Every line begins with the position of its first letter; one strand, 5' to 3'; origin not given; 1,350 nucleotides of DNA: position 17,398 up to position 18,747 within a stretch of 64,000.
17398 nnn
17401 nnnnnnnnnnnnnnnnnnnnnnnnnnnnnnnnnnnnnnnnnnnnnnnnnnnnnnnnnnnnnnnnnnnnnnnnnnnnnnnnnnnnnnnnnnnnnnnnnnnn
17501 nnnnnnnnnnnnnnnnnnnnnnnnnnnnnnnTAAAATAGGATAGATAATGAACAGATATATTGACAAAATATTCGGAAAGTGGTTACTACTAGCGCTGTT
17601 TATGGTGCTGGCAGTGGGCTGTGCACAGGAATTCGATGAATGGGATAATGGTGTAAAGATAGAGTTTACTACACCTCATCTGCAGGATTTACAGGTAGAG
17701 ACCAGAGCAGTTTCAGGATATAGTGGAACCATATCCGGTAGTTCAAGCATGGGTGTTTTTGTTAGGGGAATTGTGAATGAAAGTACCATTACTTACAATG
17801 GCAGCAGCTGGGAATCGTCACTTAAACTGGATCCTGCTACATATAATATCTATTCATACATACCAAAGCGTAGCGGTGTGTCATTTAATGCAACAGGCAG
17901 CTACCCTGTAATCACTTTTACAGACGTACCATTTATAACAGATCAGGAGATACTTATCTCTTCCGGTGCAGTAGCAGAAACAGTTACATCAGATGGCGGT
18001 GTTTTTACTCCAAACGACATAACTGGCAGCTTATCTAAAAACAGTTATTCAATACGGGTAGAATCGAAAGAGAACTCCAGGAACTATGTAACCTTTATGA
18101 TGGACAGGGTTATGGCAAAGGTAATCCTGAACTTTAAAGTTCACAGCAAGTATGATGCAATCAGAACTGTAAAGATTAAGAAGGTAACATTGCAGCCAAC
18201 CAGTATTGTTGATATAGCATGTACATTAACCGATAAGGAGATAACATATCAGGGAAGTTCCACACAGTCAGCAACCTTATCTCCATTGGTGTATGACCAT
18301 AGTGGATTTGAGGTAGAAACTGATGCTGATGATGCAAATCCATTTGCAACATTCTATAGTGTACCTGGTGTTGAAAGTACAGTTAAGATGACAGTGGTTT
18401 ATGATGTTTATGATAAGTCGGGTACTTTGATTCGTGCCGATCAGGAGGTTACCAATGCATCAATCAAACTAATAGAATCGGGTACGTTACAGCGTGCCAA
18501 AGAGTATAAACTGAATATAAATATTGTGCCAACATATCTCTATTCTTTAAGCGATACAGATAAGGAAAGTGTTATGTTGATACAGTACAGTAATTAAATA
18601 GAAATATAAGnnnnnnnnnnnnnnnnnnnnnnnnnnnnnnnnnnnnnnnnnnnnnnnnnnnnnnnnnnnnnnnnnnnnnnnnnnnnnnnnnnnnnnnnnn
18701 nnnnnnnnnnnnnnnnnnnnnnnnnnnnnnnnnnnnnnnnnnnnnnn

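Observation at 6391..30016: Oversized type V pilus-like locus: barrel, anchor-like lipoprotein, nine tandem fimbrillin-like paralogs and a 3801-aa T9SS cargo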

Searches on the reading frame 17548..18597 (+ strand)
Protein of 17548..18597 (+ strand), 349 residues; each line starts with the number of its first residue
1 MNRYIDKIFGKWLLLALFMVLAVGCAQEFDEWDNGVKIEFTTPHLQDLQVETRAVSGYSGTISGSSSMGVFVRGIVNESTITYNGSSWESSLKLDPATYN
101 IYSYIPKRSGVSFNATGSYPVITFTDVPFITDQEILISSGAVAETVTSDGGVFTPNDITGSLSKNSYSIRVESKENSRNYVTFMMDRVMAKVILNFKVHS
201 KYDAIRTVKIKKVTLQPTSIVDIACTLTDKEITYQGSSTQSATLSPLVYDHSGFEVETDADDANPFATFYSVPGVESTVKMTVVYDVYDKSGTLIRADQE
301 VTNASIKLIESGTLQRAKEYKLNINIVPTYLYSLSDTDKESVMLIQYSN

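Call 5: search_protein_families(library=pfam, proteins=[window:17548-18597:+], max_evalue=0.01)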
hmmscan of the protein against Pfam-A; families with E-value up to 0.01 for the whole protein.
window:17548-18597:+ (349 aa): 0 families

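Call 7: search_protein_families(library=ncbifam, proteins=[window:17548-18597:+], max_evalue=0.1)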
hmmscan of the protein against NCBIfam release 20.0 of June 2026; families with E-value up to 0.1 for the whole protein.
window:17548-18597:+ (349 aa): 0 families

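Call 11: search_protein_families(library=pfam, proteins=[window:17548-18597:+], max_evalue=10)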
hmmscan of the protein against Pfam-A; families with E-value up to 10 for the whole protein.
window:17548-18597:+ (349 aa): 1 family
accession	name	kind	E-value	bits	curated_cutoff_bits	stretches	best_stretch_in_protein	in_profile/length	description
PF18283.7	CBM77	-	0.44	11.4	25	0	77-98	26-47/108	Carbohydrate binding module 77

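Call 17: find_homologous_proteins(query=window:17548-18597:+, max_evalue=0.001)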
Query window:17548-18597:+ (349 aa): 60 proteins with E <= 0.001 among 2080 candidates.
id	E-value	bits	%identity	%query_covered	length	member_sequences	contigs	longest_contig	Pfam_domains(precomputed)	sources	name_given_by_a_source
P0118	1.3e-217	739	98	99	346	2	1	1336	-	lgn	-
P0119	4.9e-180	616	81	99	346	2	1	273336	-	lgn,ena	-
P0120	1.4e-174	598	79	99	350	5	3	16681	-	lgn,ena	-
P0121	4.8e-172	590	79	99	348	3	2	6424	-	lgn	-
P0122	4.0e-171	587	76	99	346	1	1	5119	-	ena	-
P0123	7.4e-171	586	78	99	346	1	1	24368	-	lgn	-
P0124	3.4e-162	557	75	99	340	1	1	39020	-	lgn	-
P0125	9.8e-155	533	73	99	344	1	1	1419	-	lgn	-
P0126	1.1e-133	464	65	99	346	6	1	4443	-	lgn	-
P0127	2.0e-131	456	64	99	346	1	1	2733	-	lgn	-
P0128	2.4e-131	456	64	99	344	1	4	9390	-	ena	-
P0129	2.7e-131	456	64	99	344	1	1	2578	-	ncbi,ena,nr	ncbi:MAG: hypothetical protein IIU69_00735 [Bacteroidaceae bacterium]|nr:hypothetical protein [Bacte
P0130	4.3e-131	455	64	99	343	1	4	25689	-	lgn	-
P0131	1.8e-129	450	63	99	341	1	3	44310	-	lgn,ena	-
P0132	2.2e-129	450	64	99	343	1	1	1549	-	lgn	-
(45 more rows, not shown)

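Call 19: find_related_loci(query=A1, collection=genome_contigs, flank=10000)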
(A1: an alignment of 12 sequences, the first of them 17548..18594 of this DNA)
Query A1 (349 aa) in genome_contigs; peptide patterns used: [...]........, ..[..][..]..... (x = any residue, [..] = any of these).
38 stretches matched a pattern; 6 encode a relative of the query (tblastn E <= 1e-3); 6 distinct loci.
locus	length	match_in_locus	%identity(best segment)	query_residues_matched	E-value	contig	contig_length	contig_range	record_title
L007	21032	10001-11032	62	1-346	7e-138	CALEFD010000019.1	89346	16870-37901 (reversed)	MAG TPA_asm: uncultured Bacteroidales bacterium isolate SRR6425819_bin.21_CONCOCT_v1.1_MAG genome assembly, contig: ERZ1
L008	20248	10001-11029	62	1-346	5e-133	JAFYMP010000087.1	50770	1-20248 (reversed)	MAG: Bacteroidaceae bacterium isolate RGIG7228 Water_buffalos_Cecum-2__c1115983, whole genome shotgun sequence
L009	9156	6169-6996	31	48-344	1e-27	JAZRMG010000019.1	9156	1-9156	MAG: Bacteroidaceae bacterium isolate T1900045427_YK20190118.MAGScoT_cleanbin_000027 SGB_7071_k141_755583, whole genome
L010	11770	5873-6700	30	48-344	5e-27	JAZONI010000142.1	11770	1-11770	MAG: Bacteroidaceae bacterium isolate T1900045640_YK20190334.MAGScoT_cleanbin_000053 SGB_8129_k141_2240043, whole genome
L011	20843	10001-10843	29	88-338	5e-19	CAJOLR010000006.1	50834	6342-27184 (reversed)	uncultured Bacteroidaceae bacterium isolate Reindeer_1_mag_99 genome assembly, contig: scaffold_194, whole genome shotgu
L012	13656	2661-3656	26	7-342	1e-18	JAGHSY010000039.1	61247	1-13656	MAG: Candidatus Colenecus caballi isolate E3_160 c_000001218047, whole genome shotgun sequence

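Call 45: predict_structure(alignment_id=A1)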
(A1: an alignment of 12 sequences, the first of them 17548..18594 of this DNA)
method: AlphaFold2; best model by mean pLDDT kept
length: 349 residues; sequences in the alignment: 12
mean_pLDDT: 63.4   pTM: 0.64
mean pLDDT of the five models: 63.4, 61.5, 57.0, 48.9, 43.1
residues with pLDDT >= 90: 3; 70-90: 156; 50-70: 122; < 50: 68
segments of 3 or more residues with pLDDT < 50: 1-5, 21-63, 330-349
pLDDT, mean of each block of 10 residues (from residue 1): 52 56 35 38 32 25 59 67 60 70 73 72 75 70 65 55 74 65 75 78 83 81 70 60 71 72 72 76 85 87 62 72 67 29 33
secondary structure, 60 per line:
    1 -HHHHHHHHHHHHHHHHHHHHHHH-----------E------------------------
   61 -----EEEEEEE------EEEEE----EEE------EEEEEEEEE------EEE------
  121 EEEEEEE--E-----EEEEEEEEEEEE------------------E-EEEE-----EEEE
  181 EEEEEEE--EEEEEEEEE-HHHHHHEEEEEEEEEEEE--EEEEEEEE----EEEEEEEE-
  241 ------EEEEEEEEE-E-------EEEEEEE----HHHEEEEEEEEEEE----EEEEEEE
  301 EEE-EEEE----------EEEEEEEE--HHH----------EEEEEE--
elements in order: H2-24 E66-72 E79-83 E88-90 E97-105 E112-114 E121-127 E136-147 E168-171 E177-187 E190-198 H200-205 E206-217 E220-227 E232-239 E247-255 E265-271 E279-289 E294-303 E305-308 E319-326 E342-347

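Call 49: fold_search(model_id=the predicted structure, library=pdb)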
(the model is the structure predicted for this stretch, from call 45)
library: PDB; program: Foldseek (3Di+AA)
matches with E <= 10: 614; with E <= 0.001: 26
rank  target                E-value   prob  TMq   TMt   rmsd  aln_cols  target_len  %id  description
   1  4qb7                  1.9e-08  1.00  0.39  0.40   7.7       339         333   14  Crystal structure of a fimbrial protein (BVU_2522) from Bacteroides vulgatus ATCC 8482 at 2.55 A resolution (released 2014-07-02)
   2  3t2l                  5.2e-08  1.00  0.36  0.44   9.1       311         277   12  Crystal structure of a Putative cell adhesion protein (BF1858) from Bacteroides fragilis NCTC 9343 at 2.33 A resolution (released 2011-08-10)
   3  4k4k_B                3.8e-07  1.00  0.39  0.50   7.9       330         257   13  Crystal structure of a putative cell adhesion protein (BACUNI_00621) from Bacteroides uniformis ATCC 8492 at 1.67 A re (released 2013-05-01)
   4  6jzk_A                6.4e-07  1.00  0.35  0.35  10.3       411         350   10  Structure of FimA type-1 (FimA1) prepilin of the type V major fimbrium (released 2020-04-15)
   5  6jzk_B                6.4e-07  1.00  0.32  0.33  10.9       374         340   11  Structure of FimA type-1 (FimA1) prepilin of the type V major fimbrium (released 2020-04-15)
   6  4k4k_A                9.2e-07  1.00  0.39  0.50   6.8       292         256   14  Crystal structure of a putative cell adhesion protein (BACUNI_00621) from Bacteroides uniformis ATCC 8492 at 1.67 A re (released 2013-05-01)
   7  3ufi                  1.0e-06  1.00  0.39  0.46   7.8       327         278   16  Crystal structure of a putative cell adhesion protein (BACOVA_04980) from Bacteroides ovatus ATCC 8483 at 2.18 A resolut (released 2011-12-14)
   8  6kmf_A                4.5e-06  1.00  0.29  0.32  11.8       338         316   13  FimA type V pilus from P.gingivalis (released 2020-04-15)
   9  4jg5                  1.5e-05  1.00  0.41  0.43   7.8       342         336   10  Crystal structure of a putative cell adhesion protein (BDI_3519) from Parabacteroides distasonis ATCC 8503 at 2.34 A res (released 2013-03-20)
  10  4eps                  2.6e-05  1.00  0.28  0.21  14.3       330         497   12  Crystal structure of a fimbrial protein (BACOVA_04982) from Bacteroides ovatus ATCC 8483 at 1.85 A resolution (released 2012-06-13)
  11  6jzj                  2.8e-05  1.00  0.36  0.36   9.5       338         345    9  Structure of FimA type-2 (FimA2) prepilin of the type V major fimbrium (released 2020-04-15)
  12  3up6_B                3.9e-05  1.00  0.30  0.32  10.1       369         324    9  Crystal structure of a putative cell adhesion protein (BACOVA_04078) from Bacteroides ovatus ATCC 8483 at 2.80 A resol (released 2011-12-21)
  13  4dgu_A                4.1e-05  1.00  0.27  0.36  11.7       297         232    9  Crystal structure of a putative cell adhesion protein (BT0320) from Bacteroides thetaiotaomicron VPI-5482 at 2.37 A re (released 2012-02-15)
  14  4dgu_B                4.7e-05  1.00  0.28  0.40  11.5       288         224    9  Crystal structure of a putative cell adhesion protein (BT0320) from Bacteroides thetaiotaomicron VPI-5482 at 2.37 A re (released 2012-02-15)
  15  3up6_A                5.2e-05  1.00  0.31  0.33   9.5       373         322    8  Crystal structure of a putative cell adhesion protein (BACOVA_04078) from Bacteroides ovatus ATCC 8483 at 2.80 A resol (released 2011-12-21)
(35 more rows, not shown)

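Call 64: find_related_loci(query=A1, collection=metagenome_contigs, flank=10000)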
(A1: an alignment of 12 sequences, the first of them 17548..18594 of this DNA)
Query A1 (349 aa) in metagenome_contigs; peptide patterns used: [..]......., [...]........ (x = any residue, [..] = any of these).
119 stretches matched a pattern; 9 encode a relative of the query (tblastn E <= 1e-3); 9 distinct loci.
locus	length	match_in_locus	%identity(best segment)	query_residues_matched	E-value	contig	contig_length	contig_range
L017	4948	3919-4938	63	1-345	4e-135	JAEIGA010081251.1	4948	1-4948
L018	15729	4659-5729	29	15-338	2e-22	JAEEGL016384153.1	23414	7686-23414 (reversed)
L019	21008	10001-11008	29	50-346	2e-21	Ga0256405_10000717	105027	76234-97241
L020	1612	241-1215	28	50-338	1e-21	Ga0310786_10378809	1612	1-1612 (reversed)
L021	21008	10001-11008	30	50-346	1e-20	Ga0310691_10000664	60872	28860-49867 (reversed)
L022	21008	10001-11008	30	50-346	9e-21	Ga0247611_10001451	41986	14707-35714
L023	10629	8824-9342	34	181-338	2e-18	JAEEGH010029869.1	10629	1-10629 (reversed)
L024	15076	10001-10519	34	181-338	3e-18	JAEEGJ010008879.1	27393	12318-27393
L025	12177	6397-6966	26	174-338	3e-15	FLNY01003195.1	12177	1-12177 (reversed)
